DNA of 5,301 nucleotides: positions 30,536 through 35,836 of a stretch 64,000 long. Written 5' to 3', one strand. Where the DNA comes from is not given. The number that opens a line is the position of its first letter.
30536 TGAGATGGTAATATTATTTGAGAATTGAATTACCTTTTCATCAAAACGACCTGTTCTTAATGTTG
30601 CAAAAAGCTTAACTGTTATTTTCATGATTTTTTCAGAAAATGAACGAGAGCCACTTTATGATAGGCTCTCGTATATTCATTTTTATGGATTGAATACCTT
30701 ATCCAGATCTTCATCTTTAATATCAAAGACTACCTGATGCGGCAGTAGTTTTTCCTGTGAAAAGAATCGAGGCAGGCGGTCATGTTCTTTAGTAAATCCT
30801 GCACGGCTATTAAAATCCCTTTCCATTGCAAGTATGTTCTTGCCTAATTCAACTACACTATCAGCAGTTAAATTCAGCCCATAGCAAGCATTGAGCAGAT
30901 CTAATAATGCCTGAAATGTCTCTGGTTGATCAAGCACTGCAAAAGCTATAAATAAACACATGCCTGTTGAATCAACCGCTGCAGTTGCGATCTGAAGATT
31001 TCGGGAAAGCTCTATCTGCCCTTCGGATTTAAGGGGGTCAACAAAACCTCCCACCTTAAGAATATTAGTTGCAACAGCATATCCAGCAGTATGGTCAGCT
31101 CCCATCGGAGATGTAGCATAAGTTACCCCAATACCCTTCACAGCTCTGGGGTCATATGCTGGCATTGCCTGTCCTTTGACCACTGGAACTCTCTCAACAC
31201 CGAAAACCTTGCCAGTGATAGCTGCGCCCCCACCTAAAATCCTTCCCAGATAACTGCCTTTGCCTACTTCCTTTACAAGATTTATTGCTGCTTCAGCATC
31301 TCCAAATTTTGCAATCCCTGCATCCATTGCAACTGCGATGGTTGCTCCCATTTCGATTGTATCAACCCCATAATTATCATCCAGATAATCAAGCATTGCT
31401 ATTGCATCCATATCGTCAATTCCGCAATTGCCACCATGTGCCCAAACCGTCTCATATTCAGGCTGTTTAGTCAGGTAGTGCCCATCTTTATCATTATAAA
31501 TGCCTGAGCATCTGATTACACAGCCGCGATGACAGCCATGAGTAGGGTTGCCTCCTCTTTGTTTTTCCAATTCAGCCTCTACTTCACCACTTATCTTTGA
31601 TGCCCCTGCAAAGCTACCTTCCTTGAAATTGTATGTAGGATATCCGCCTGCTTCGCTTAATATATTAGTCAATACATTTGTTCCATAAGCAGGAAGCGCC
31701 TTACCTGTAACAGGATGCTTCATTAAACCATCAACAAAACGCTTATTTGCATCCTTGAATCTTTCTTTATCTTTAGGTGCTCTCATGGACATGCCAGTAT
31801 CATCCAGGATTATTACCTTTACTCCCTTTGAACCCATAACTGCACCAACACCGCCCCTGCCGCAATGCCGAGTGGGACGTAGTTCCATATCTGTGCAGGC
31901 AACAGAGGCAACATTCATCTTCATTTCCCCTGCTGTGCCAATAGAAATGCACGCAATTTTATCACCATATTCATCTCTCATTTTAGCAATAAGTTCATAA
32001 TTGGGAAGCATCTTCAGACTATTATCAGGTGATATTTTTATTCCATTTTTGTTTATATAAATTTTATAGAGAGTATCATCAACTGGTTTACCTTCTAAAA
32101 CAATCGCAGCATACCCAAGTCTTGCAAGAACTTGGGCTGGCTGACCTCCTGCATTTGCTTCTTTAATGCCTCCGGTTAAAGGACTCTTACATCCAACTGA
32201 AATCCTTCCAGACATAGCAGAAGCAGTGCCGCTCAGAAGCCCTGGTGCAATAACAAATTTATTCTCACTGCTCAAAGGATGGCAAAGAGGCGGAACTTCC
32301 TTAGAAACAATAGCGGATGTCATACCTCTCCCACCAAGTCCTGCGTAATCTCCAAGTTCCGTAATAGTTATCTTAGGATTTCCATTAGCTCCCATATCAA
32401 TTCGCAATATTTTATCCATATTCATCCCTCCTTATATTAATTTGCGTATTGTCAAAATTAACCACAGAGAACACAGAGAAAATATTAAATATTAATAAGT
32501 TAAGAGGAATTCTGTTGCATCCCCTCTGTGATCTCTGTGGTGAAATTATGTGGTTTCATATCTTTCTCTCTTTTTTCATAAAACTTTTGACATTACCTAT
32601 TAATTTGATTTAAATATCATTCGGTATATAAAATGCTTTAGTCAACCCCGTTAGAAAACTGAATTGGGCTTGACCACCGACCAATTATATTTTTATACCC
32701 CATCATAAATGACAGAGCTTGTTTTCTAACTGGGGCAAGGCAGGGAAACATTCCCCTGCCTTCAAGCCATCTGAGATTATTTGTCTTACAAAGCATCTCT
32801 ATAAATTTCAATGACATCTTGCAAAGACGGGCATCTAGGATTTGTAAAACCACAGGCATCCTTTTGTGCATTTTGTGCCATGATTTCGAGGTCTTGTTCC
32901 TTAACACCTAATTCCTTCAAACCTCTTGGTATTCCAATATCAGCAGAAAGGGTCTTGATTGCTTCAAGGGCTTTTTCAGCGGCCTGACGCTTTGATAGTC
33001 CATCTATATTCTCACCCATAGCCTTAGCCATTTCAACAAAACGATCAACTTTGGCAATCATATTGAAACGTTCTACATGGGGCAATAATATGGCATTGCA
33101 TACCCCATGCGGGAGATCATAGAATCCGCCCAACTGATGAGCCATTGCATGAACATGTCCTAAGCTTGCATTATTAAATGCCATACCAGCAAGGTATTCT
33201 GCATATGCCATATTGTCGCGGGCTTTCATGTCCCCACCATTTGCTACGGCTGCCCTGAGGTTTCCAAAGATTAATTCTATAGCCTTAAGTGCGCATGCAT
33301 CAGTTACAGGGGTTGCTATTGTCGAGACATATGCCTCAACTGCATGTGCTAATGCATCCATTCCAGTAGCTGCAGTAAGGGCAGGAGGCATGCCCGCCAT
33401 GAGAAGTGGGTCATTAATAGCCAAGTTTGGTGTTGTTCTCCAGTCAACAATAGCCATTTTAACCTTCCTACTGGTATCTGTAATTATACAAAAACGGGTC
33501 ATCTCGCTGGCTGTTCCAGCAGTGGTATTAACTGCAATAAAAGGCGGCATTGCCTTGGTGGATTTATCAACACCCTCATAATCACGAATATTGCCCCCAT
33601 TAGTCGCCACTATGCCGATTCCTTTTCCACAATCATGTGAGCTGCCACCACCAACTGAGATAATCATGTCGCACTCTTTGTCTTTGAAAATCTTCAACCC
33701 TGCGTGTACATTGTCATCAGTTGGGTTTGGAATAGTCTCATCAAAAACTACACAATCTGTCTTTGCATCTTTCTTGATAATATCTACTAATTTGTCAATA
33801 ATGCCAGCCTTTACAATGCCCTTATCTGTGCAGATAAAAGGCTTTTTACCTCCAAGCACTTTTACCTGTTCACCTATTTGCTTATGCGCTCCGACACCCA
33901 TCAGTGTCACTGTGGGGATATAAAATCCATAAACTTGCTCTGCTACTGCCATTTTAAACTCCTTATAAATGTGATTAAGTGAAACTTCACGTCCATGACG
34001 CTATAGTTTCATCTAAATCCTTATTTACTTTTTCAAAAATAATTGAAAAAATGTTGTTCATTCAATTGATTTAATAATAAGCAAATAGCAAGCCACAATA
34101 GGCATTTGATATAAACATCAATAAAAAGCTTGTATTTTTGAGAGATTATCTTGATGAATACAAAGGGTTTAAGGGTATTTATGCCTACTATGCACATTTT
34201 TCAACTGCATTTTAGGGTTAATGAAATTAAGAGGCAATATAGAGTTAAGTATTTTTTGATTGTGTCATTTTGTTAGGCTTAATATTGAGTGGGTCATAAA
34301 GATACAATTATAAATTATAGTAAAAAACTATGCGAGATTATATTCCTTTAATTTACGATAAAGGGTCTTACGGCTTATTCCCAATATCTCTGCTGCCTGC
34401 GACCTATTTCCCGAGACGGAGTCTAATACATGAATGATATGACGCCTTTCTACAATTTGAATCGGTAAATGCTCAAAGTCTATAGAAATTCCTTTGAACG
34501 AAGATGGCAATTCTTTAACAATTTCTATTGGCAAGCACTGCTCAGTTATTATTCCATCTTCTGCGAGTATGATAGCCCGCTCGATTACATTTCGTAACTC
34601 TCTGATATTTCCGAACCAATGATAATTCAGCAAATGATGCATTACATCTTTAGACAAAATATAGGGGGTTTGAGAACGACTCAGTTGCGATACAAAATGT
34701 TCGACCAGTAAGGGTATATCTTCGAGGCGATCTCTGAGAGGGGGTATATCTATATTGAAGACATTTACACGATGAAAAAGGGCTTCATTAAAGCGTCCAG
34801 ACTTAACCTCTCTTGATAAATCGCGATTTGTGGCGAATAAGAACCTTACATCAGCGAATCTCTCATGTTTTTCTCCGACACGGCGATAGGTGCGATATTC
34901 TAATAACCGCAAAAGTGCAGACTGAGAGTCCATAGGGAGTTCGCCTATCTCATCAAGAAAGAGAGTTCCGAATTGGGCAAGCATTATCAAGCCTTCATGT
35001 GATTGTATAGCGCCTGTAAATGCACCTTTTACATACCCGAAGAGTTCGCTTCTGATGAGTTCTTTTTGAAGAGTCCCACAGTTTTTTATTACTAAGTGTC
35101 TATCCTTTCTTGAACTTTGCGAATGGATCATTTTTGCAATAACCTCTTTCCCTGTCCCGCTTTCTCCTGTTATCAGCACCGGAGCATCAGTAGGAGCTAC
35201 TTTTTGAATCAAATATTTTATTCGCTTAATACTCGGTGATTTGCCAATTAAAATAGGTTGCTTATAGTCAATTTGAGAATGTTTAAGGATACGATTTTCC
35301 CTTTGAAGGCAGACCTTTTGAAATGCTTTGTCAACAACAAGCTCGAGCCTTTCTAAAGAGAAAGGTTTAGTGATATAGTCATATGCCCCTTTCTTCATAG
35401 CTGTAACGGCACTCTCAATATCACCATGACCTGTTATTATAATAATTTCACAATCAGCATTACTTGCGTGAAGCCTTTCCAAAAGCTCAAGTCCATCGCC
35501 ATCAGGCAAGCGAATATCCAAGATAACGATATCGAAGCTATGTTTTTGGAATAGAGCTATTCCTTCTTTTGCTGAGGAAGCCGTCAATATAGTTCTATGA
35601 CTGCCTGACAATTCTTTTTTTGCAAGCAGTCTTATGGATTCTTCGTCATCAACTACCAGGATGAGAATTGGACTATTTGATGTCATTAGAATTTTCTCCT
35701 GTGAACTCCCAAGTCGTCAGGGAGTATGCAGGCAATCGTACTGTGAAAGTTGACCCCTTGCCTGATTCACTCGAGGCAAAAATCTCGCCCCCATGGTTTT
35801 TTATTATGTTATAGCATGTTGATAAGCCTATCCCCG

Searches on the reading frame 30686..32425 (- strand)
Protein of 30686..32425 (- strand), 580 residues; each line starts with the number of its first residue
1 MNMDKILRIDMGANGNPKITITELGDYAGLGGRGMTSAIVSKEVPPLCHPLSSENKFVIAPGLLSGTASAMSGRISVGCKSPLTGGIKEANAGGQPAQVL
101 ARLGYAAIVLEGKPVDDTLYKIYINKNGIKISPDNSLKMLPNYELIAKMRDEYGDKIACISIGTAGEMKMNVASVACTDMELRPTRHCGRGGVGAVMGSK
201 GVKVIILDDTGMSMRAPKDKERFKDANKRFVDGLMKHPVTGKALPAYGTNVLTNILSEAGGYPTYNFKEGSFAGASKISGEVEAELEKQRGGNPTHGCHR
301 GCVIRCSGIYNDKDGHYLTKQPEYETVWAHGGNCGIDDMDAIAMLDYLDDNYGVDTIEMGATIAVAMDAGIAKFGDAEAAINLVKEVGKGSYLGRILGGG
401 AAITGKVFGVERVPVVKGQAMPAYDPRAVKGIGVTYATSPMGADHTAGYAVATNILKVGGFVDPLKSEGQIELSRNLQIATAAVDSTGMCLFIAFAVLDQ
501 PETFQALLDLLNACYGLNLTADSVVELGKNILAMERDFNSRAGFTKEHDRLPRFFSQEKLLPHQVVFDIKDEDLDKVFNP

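Call 50: search_protein_families(library=padloc, proteins=[window:30686-32425:-], max_evalue=1e-10)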
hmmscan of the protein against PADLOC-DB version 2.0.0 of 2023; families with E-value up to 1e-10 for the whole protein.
window:30686-32425:- (580 aa): 0 families

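Call 56: list_cluster_members(proteins=[L001:106-1623:+, window:30686-32425:-, window:59612-60940:+, window:24434-25873:+, window:49894-51450:+, window:13336-14520:-, window:32789-33952:-, window:10768-12006:+])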
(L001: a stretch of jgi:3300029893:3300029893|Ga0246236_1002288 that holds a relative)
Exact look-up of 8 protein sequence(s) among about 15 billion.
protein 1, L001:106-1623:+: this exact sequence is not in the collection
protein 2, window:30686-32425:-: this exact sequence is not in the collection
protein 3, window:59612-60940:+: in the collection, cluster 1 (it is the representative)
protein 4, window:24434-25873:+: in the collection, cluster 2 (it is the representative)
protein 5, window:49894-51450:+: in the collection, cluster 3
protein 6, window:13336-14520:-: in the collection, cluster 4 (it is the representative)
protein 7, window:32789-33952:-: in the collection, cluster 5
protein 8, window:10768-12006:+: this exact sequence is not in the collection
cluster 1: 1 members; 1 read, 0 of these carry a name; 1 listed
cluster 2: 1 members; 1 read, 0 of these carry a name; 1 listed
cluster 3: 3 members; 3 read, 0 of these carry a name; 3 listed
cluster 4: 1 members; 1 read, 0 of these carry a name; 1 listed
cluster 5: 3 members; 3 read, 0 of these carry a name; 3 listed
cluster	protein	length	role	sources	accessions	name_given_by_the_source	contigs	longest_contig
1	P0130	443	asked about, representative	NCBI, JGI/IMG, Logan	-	-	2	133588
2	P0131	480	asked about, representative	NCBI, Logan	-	-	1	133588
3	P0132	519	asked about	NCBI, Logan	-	-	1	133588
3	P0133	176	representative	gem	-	-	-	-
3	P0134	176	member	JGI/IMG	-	-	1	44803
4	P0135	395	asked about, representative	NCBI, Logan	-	-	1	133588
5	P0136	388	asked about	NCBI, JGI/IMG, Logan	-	-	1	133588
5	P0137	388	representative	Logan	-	-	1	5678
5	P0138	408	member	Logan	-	-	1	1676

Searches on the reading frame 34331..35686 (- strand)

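Call 50: search_protein_families(library=padloc, proteins=[window:34331-35686:-], max_evalue=1e-10)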
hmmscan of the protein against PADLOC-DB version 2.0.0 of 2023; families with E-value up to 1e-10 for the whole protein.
window:34331-35686:- (452 aa): 3 families
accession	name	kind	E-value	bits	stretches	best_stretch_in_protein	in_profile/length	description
PDLC01995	RtcR_PspF2--CARF_AAA_HTH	-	1.4e-99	332.4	1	136-451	159-480/481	-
PDLC01994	RtcR_PspF1--CARF_AAA_HTH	-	5.9e-55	185.2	1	83-448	109-467/468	-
PDLC01993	RtcR--CARF_AAA_HTH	-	3.5e-53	178.8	1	149-390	185-437/523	-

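Call 51: search_protein_families(library=pfam, proteins=[window:34331-35686:-], max_evalue=0.001)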
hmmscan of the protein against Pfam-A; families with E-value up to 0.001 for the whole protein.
window:34331-35686:- (452 aa): 14 families
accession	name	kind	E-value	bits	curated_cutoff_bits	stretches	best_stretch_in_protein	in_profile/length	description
PF00158.32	Sigma54_activat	-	2.3e-61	206.8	20.2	1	146-312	1-167/168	Sigma-54 interaction domain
PF00072.30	Response_reg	-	5.1e-29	101.1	30.2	1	9-116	1-108/111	Response regulator receiver domain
PF25601.1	AAA_lid_14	-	2.8e-23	82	27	1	318-395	1-80/87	AAA+ ATPase lid domain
PF14532.12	Sigma54_activ_2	-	2.4e-22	80.1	25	1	147-317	1-138/138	Sigma-54 interaction domain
PF02954.25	HTH_8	-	7.7e-16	58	22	1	412-449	5-42/42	Bacterial regulatory protein, Fis family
PF07728.20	AAA_5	-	2.3e-06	28.1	22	1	169-290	1-125/139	AAA domain (dynein-related subfamily)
PF07724.20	AAA_2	-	2.2e-05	25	27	1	170-297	6-134/166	AAA domain (Cdc48 subfamily)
PF00004.35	AAA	-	8.2e-05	23.5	21.2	1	170-301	1-125/131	ATPase family associated with various cellular activities (AAA)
PF01078.27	Mg_chelatase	-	0.0002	21.2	20.3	0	170-287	25-157/207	Magnesium chelatase, subunit ChlI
PF12775.13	AAA_7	-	0.00021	21.3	25.8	1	154-195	20-61/181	P-loop containing dynein motor region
PF20432.4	Xre-like-HTH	-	0.00036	21.2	25.8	0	415-446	13-44/63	Antitoxin Xre-like helix-turn-helix domain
PF13191.12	AAA_16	-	0.00041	21.3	32.6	0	146-276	2-104/167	AAA ATPase domain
PF13551.12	HTH_29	-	0.0005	20.5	28.1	1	422-450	10-37/64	Winged helix-turn helix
PF02796.21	HTH_7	-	0.0006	20.3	23.8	0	428-447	24-43/45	Helix-turn-helix domain of resolvase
